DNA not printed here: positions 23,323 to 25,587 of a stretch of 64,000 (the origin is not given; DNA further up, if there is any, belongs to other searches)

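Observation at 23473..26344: Divergently arranged FAAL-ACP didomain protein and DUF374 acyltransferase: candidate dedicated lipid-acylation module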

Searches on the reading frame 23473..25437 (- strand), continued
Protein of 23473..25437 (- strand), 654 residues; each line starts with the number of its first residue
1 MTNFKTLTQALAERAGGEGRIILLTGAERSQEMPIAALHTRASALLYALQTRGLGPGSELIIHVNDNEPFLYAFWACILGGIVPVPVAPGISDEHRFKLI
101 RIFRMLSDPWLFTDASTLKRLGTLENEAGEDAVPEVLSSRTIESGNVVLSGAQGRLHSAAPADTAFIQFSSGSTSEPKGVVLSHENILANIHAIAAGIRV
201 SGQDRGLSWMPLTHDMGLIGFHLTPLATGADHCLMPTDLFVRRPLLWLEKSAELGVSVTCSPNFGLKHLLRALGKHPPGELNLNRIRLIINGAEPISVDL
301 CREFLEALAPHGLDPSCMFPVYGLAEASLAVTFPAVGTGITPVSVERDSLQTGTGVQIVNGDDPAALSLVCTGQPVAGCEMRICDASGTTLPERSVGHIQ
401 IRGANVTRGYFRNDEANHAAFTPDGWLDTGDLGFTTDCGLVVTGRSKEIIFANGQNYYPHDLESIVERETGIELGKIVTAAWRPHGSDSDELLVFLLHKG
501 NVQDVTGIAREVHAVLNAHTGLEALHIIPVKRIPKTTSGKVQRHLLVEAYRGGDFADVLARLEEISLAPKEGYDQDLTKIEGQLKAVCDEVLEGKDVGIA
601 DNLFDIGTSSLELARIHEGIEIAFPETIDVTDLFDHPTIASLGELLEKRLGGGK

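Call 61: search_protein_families(library=pfam, proteins=[L004:3658-4509:-])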
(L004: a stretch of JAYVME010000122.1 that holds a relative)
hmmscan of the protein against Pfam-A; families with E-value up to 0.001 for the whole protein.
L004:3658-4509:- (283 aa): 1 family
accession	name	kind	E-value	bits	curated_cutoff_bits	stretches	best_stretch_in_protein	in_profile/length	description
PF03279.18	Lip_A_acyltrans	-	2.5e-31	109.4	22.3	1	3-276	22-294/295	Bacterial lipid A biosynthesis acyltransferase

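Call 63: search_protein_families(library=ncbifam, proteins=[L004:3658-4509:-, L008:11950-12912:-, L008:12887-13735:-, L013:11994-12845:-, L005:19097-20041:+, L071:3623-4561:-, L005:8676-9986:+, L035:4730-5377:-], max_evalue=0.00001)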
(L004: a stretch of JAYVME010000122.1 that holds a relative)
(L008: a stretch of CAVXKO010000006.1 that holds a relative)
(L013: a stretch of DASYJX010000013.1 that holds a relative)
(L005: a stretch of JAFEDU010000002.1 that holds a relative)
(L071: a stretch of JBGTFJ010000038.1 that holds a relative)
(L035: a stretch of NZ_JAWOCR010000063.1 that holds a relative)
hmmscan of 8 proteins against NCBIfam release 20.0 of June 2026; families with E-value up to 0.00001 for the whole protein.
L004:3658-4509:- (283 aa): 16 families
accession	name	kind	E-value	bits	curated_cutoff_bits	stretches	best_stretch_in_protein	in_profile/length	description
NF006270.0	PRK08419.1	equivalog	9.1e-31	107.2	248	1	5-279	15-292/298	lipid A biosynthesis lauroyl acyltransferase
TIGR02207.1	lipid_A_htrB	subfamily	2.8e-23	82.8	297.8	1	3-278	21-294/303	LpxL/LpxP family Kdo(2)-lipid IV(A) lauroyl/palmitoleoyl acyltransferase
NF005120.0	PRK06553.1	equivalog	7.5e-23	81.3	273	1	33-276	59-307/308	lipid A biosynthesis lauroyl acyltransferase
NF006487.0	PRK08905.1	equivalog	6.7e-20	71.3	281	1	2-278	5-276/290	lysophospholipid acyltransferase family protein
NF005399.0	PRK06946.1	subfamily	6.4e-19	68.3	343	1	3-279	13-287/294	lipid A biosynthesis lauroyl acyltransferase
NF006432.0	PRK08706.1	equivalog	7.9e-17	61.4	384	1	2-277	6-280/289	lipid A biosynthesis lauroyl acyltransferase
NF005340.0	PRK06860.1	subfamily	1e-16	61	398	1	3-278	27-300/309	lipid A biosynthesis lauroyl acyltransferase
NF004191.0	PRK05646.1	equivalog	2e-16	60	491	1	3-278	24-298/310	lipid A biosynthesis lauroyl acyltransferase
NF006507.0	PRK08943.1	subfamily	3.2e-16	59.3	337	1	3-279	33-308/322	lipid A biosynthesis (KDO)2-(lauroyl)-lipid IVA acyltransferase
TIGR02208.1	lipid_A_msbB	equivalog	2.3e-15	56.7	336.05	1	4-279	24-298/305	lauroyl-Kdo(2)-lipid IV(A) myristoyltransferase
NF004190.0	PRK05645.1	equivalog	3.3e-15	56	377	1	3-278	12-287/295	lysophospholipid acyltransferase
NF004569.0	PRK05906.1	equivalog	2.7e-14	52.8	439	1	90-278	128-315/454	lipid A biosynthesis lauroyl acyltransferase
NF005952.0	PRK08025.1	equivalog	3.6e-11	42.8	517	1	3-278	25-297/306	kdo(2)-lipid IV(A) palmitoleoyltransferase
NF005919.0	PRK07920.1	equivalog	5.9e-10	38.7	209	1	7-276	22-294/311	phosphatidylinositol mannoside acyltransferase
NF006438.0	PRK08734.1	equivalog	5.2e-09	35.6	363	1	6-278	16-288/305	lauroyl acyltransferase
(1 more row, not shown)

L008:11950-12912:- (320 aa): 16 families
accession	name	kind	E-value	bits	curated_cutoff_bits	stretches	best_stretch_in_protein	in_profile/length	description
NF006270.0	PRK08419.1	equivalog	9.9e-29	100.6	248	1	55-316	25-291/298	lipid A biosynthesis lauroyl acyltransferase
NF005399.0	PRK06946.1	subfamily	7.7e-20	71.3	343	1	62-316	32-286/294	lipid A biosynthesis lauroyl acyltransferase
TIGR02207.1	lipid_A_htrB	subfamily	3.3e-19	69.4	297.8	1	53-316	31-294/303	LpxL/LpxP family Kdo(2)-lipid IV(A) lauroyl/palmitoleoyl acyltransferase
NF004569.0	PRK05906.1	equivalog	5.4e-16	58.4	439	1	143-316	142-315/454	lipid A biosynthesis lauroyl acyltransferase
NF005120.0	PRK06553.1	equivalog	2.4e-15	56.7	273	1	73-314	59-307/308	lipid A biosynthesis lauroyl acyltransferase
NF006487.0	PRK08905.1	equivalog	1.6e-14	53.7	281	1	56-316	19-276/290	lysophospholipid acyltransferase family protein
NF006432.0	PRK08706.1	equivalog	2.4e-14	53.3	384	1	61-315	25-280/289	lipid A biosynthesis lauroyl acyltransferase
NF006438.0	PRK08734.1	equivalog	2.6e-13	49.7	363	1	74-318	44-290/305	lauroyl acyltransferase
NF005919.0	PRK07920.1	equivalog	4.4e-13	48.9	209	1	56-307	31-287/311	phosphatidylinositol mannoside acyltransferase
NF005340.0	PRK06860.1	subfamily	1.3e-11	44.2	398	1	59-316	43-300/309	lipid A biosynthesis lauroyl acyltransferase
NF006437.0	PRK08733.1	equivalog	8.1e-11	41.6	540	1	61-315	45-296/306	LpxL/LpxP family Kdo(2)-lipid IV(A) lauroyl/palmitoleoyl acyltransferase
NF004190.0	PRK05645.1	equivalog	8.4e-09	34.9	377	1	62-318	31-288/295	lysophospholipid acyltransferase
NF006507.0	PRK08943.1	subfamily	9e-09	34.8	337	1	58-311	48-302/322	lipid A biosynthesis (KDO)2-(lauroyl)-lipid IVA acyltransferase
NF004191.0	PRK05646.1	equivalog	8.4e-08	31.7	491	1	54-316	35-298/310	lipid A biosynthesis lauroyl acyltransferase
TIGR02208.1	lipid_A_msbB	equivalog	6.9e-07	28.8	336.05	1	60-258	40-238/305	lauroyl-Kdo(2)-lipid IV(A) myristoyltransferase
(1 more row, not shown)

L008:12887-13735:- (282 aa): 14 families
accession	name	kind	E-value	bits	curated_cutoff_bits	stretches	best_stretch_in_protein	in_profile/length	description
NF006270.0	PRK08419.1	equivalog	2.8e-24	86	248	1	3-275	15-290/298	lipid A biosynthesis lauroyl acyltransferase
NF006487.0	PRK08905.1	equivalog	2.9e-16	59.4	281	1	1-277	6-277/290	lysophospholipid acyltransferase family protein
NF004190.0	PRK05645.1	equivalog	3.5e-15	55.9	377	1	2-275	13-286/295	lysophospholipid acyltransferase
TIGR02207.1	lipid_A_htrB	subfamily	7.8e-15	55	297.8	1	2-275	22-293/303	LpxL/LpxP family Kdo(2)-lipid IV(A) lauroyl/palmitoleoyl acyltransferase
NF006432.0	PRK08706.1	equivalog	1.6e-14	53.9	384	1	4-275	10-280/289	lipid A biosynthesis lauroyl acyltransferase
NF005399.0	PRK06946.1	subfamily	1.5e-10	40.8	343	1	2-275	14-285/294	lipid A biosynthesis lauroyl acyltransferase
NF006438.0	PRK08734.1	equivalog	2.1e-10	40.2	363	1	5-273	17-285/305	lauroyl acyltransferase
NF005120.0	PRK06553.1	equivalog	8.5e-10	38.4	273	1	21-274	47-307/308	lipid A biosynthesis lauroyl acyltransferase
NF006437.0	PRK08733.1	equivalog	2e-09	37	540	1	7-275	33-296/306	LpxL/LpxP family Kdo(2)-lipid IV(A) lauroyl/palmitoleoyl acyltransferase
NF005340.0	PRK06860.1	subfamily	1.2e-08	34.5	398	1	2-275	28-299/309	lipid A biosynthesis lauroyl acyltransferase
NF004191.0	PRK05646.1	equivalog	2e-08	33.8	491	1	2-275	25-297/310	lipid A biosynthesis lauroyl acyltransferase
NF005919.0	PRK07920.1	equivalog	5.1e-08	32.3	209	1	3-266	20-286/311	phosphatidylinositol mannoside acyltransferase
NF004569.0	PRK05906.1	equivalog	6.7e-08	31.8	439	1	90-275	131-314/454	lipid A biosynthesis lauroyl acyltransferase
NF006507.0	PRK08943.1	subfamily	2.2e-06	27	337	1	4-272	36-303/322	lipid A biosynthesis (KDO)2-(lauroyl)-lipid IVA acyltransferase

L013:11994-12845:- (283 aa): 17 families
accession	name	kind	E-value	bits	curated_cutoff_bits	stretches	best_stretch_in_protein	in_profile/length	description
NF006270.0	PRK08419.1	equivalog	7.9e-26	91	248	1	4-275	16-290/298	lipid A biosynthesis lauroyl acyltransferase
NF006487.0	PRK08905.1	equivalog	2.3e-24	86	281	1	2-276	7-276/290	lysophospholipid acyltransferase family protein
TIGR02207.1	lipid_A_htrB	subfamily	2.1e-19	70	297.8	1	3-276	23-294/303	LpxL/LpxP family Kdo(2)-lipid IV(A) lauroyl/palmitoleoyl acyltransferase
NF004569.0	PRK05906.1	equivalog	1.4e-14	53.8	439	1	2-276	25-315/454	lipid A biosynthesis lauroyl acyltransferase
NF005120.0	PRK06553.1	equivalog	1.7e-14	53.9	273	1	30-274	58-307/308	lipid A biosynthesis lauroyl acyltransferase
NF006432.0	PRK08706.1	equivalog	2.8e-14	53.1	384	1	6-274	12-279/289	lipid A biosynthesis lauroyl acyltransferase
TIGR02208.1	lipid_A_msbB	equivalog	1.7e-13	50.5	336.05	1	8-276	30-297/305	lauroyl-Kdo(2)-lipid IV(A) myristoyltransferase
NF005399.0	PRK06946.1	subfamily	9.9e-13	48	343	1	2-276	14-286/294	lipid A biosynthesis lauroyl acyltransferase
NF006507.0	PRK08943.1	subfamily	9.9e-13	47.8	337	1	35-273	67-304/322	lipid A biosynthesis (KDO)2-(lauroyl)-lipid IVA acyltransferase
NF005340.0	PRK06860.1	subfamily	7.4e-12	45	398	1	7-276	33-300/309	lipid A biosynthesis lauroyl acyltransferase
NF004190.0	PRK05645.1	equivalog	8.4e-12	44.8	377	1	2-274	13-285/295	lysophospholipid acyltransferase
NF005952.0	PRK08025.1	equivalog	9.4e-12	44.6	517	1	5-275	29-296/306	kdo(2)-lipid IV(A) palmitoleoyltransferase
NF004191.0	PRK05646.1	equivalog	5.6e-11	42.2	491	1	6-275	29-297/310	lipid A biosynthesis lauroyl acyltransferase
NF005919.0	PRK07920.1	equivalog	5.7e-11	42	209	1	35-266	52-286/311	phosphatidylinositol mannoside acyltransferase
NF006438.0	PRK08734.1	equivalog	8.8e-11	41.4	363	1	6-278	18-290/305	lauroyl acyltransferase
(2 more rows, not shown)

L005:19097-20041:+ (314 aa): 17 families
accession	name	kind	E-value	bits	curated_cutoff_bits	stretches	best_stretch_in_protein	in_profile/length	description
NF006270.0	PRK08419.1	equivalog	1.2e-28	100.3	248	1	32-304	16-291/298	lipid A biosynthesis lauroyl acyltransferase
NF006487.0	PRK08905.1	equivalog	7.7e-24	84.2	281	1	30-306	7-278/290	lysophospholipid acyltransferase family protein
TIGR02207.1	lipid_A_htrB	subfamily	4.5e-23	82.1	297.8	1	31-305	23-295/303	LpxL/LpxP family Kdo(2)-lipid IV(A) lauroyl/palmitoleoyl acyltransferase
NF006432.0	PRK08706.1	equivalog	6.5e-18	65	384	1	32-304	10-281/289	lipid A biosynthesis lauroyl acyltransferase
NF005340.0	PRK06860.1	subfamily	1.3e-17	64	398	1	31-305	29-301/309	lipid A biosynthesis lauroyl acyltransferase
NF005399.0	PRK06946.1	subfamily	1.4e-17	63.9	343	1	30-304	14-286/294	lipid A biosynthesis lauroyl acyltransferase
NF004190.0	PRK05645.1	equivalog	4.3e-16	58.9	377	1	30-304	13-287/295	lysophospholipid acyltransferase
NF005120.0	PRK06553.1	equivalog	1.4e-15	57.5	273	1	58-302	58-307/308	lipid A biosynthesis lauroyl acyltransferase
NF004569.0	PRK05906.1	equivalog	1.7e-15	56.8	439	1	124-304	136-315/454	lipid A biosynthesis lauroyl acyltransferase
TIGR02208.1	lipid_A_msbB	equivalog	6e-15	55.3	336.05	1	32-299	26-292/305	lauroyl-Kdo(2)-lipid IV(A) myristoyltransferase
NF006438.0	PRK08734.1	equivalog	8.2e-15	54.6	363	1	31-212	15-196/305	lauroyl acyltransferase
NF005919.0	PRK07920.1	equivalog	5.2e-14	52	209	1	27-295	17-287/311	phosphatidylinositol mannoside acyltransferase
NF006437.0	PRK08733.1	equivalog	6.4e-14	51.8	540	1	31-303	29-296/306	LpxL/LpxP family Kdo(2)-lipid IV(A) lauroyl/palmitoleoyl acyltransferase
NF004191.0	PRK05646.1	equivalog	1.6e-13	50.5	491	1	31-304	26-298/310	lipid A biosynthesis lauroyl acyltransferase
NF006507.0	PRK08943.1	subfamily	1.4e-12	47.3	337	1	32-304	36-307/322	lipid A biosynthesis (KDO)2-(lauroyl)-lipid IVA acyltransferase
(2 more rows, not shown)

L071:3623-4561:- (312 aa): 17 families
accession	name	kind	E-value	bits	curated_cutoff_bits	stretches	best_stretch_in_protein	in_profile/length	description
NF006270.0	PRK08419.1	equivalog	2.7e-36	125.4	248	1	31-308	12-292/298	lipid A biosynthesis lauroyl acyltransferase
TIGR02207.1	lipid_A_htrB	subfamily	4.7e-28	98.4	297.8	1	29-307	18-294/303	LpxL/LpxP family Kdo(2)-lipid IV(A) lauroyl/palmitoleoyl acyltransferase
NF005399.0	PRK06946.1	subfamily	7.9e-26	90.9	343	1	30-308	11-287/294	lipid A biosynthesis lauroyl acyltransferase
NF006487.0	PRK08905.1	equivalog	8.3e-23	80.8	281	1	31-307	5-276/290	lysophospholipid acyltransferase family protein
NF005340.0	PRK06860.1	subfamily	3.6e-21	75.6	398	1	30-307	25-300/309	lipid A biosynthesis lauroyl acyltransferase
NF004191.0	PRK05646.1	equivalog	1e-19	70.9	491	1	27-307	19-298/310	lipid A biosynthesis lauroyl acyltransferase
NF004569.0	PRK05906.1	equivalog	3e-19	69.2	439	1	32-307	24-315/454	lipid A biosynthesis lauroyl acyltransferase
NF006432.0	PRK08706.1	equivalog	1.3e-18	67.3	384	1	32-306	7-280/289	lipid A biosynthesis lauroyl acyltransferase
NF006507.0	PRK08943.1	subfamily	1.2e-16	60.7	337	1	22-308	22-308/322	lipid A biosynthesis (KDO)2-(lauroyl)-lipid IVA acyltransferase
NF005120.0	PRK06553.1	equivalog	2e-15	56.9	273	1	62-305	59-307/308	lipid A biosynthesis lauroyl acyltransferase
NF004190.0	PRK05645.1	equivalog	2.9e-15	56.1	377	1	33-307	13-287/295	lysophospholipid acyltransferase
TIGR02208.1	lipid_A_msbB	equivalog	3.6e-14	52.7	336.05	1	30-307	21-297/305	lauroyl-Kdo(2)-lipid IV(A) myristoyltransferase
NF005919.0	PRK07920.1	equivalog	9.8e-14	51.1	209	1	37-305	23-294/311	phosphatidylinositol mannoside acyltransferase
NF006437.0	PRK08733.1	equivalog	5.3e-13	48.8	540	1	23-306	17-296/306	LpxL/LpxP family Kdo(2)-lipid IV(A) lauroyl/palmitoleoyl acyltransferase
NF005150.0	PRK06628.1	equivalog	9.3e-12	44.9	350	1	64-305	51-289/290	lipid A biosynthesis lauroyl acyltransferase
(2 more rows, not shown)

L005:8676-9986:+ (436 aa): 6 families
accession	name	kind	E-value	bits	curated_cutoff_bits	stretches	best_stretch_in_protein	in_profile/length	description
NF051859.1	AlbFlvMonOxTrpSyn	equivalog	2.7e-72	243.8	700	1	37-427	51-449/457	bifunctional albaflavenone monooxygenase/terpene synthase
NF045812.1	PentlenOxigase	equivalog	6.5e-64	216.4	800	1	30-416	27-420/444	pentalenene oxygenase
NF050147.1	aminopyruv_ApyO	equivalog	3.2e-52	177.7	525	1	85-434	76-422/444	RiPP biosynthesis cytochrome P450 ApyO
TIGR04538.1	P450_cycloAA_1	subfamily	1.6e-12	47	500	1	52-431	32-390/395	cytochrome P450, cyclodipeptide synthase-associated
NF053744.1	FAProxCypCBc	equivalog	5.7e-11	41.6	600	1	85-417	79-395/416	CYP152 family fatty-acid peroxygenase CypC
TIGR04515.1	P450_rel_GT_act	subfamily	1.2e-09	38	343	1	198-374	202-337/386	P450-derived glycosyltransferase activator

L035:4730-5377:- (215 aa): 3 families
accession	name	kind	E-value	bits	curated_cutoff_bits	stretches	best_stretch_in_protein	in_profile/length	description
NF042922.1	4PPT_HetI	equivalog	3.7e-10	39.5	370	1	89-206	104-231/235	4'-phosphopantetheinyl transferase HetI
NF047349.1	4PPT_AusB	equivalog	2.7e-08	33.5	225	1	88-164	81-155/205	aureusimine biosynthesis 4'-phosphopantetheinyl transferase AusB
NF007676.0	PRK10351.1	equivalog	7.8e-07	28.9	174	1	85-159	64-145/195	4'-phosphopantetheinyl transferase AcpT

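Call 77: predict_structure(alignment_id=A1)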
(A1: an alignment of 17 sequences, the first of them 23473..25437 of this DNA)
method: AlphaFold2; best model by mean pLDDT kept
length: 654 residues; sequences in the alignment: 17
mean_pLDDT: 81.4   pTM: 0.69
mean pLDDT of the five models: 81.4, 80.9, 78.8, 77.3, 76.8
residues with pLDDT >= 90: 181; 70-90: 369; 50-70: 89; < 50: 15
segments of 3 or more residues with pLDDT < 50: 568-573
pLDDT, mean of each block of 10 residues (from residue 1): 85 90 89 94 96 95 90 97 88 74 90 87 64 68 88 93 89 67 92 85 83 74 89 86 86 91 68 80 91 70 89 89 80 78 80 83 75 87 91 92 89 87 88 89 65 58 72 78 63 85 75 72 78 66 80 85 62 65 89 84 79 79 72 83 83 45
secondary structure, 60 per line:
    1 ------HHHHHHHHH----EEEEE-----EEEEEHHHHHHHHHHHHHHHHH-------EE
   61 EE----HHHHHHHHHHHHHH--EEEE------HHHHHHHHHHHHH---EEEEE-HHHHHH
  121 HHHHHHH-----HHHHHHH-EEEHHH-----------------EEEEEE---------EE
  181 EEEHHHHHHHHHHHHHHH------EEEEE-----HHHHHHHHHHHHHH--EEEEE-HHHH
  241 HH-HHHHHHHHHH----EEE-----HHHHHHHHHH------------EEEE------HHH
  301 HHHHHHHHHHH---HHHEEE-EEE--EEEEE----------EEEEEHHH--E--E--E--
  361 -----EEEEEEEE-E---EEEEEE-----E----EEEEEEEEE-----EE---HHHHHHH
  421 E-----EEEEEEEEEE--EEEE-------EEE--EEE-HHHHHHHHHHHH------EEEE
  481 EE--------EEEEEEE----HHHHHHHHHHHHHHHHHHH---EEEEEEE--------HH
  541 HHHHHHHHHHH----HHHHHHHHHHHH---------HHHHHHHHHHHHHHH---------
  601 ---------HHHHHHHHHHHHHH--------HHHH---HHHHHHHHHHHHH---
elements in order: H7-15 E20-24 E30-34 H35-51 E59-62 H67-80 E83-86 H93-105 E109-113 H115-127 H133-139 E141-143 E164-169 E179-183 H184-198 E205-209 H215-228 E231-235 H237-242 H244-253 E258-260 H266-275 E288-291 H298-311 E318-320 E322-324 E327-331 E342-346 E366-373 E379-384 E395-403 H414-420 E427-436 E439-442 E450-452 E455-457 H459-470 E477-482 E491-497 H502-520 E524-530 H539-551 H556-567 H577-591 H610-623 H632-635 H639-651
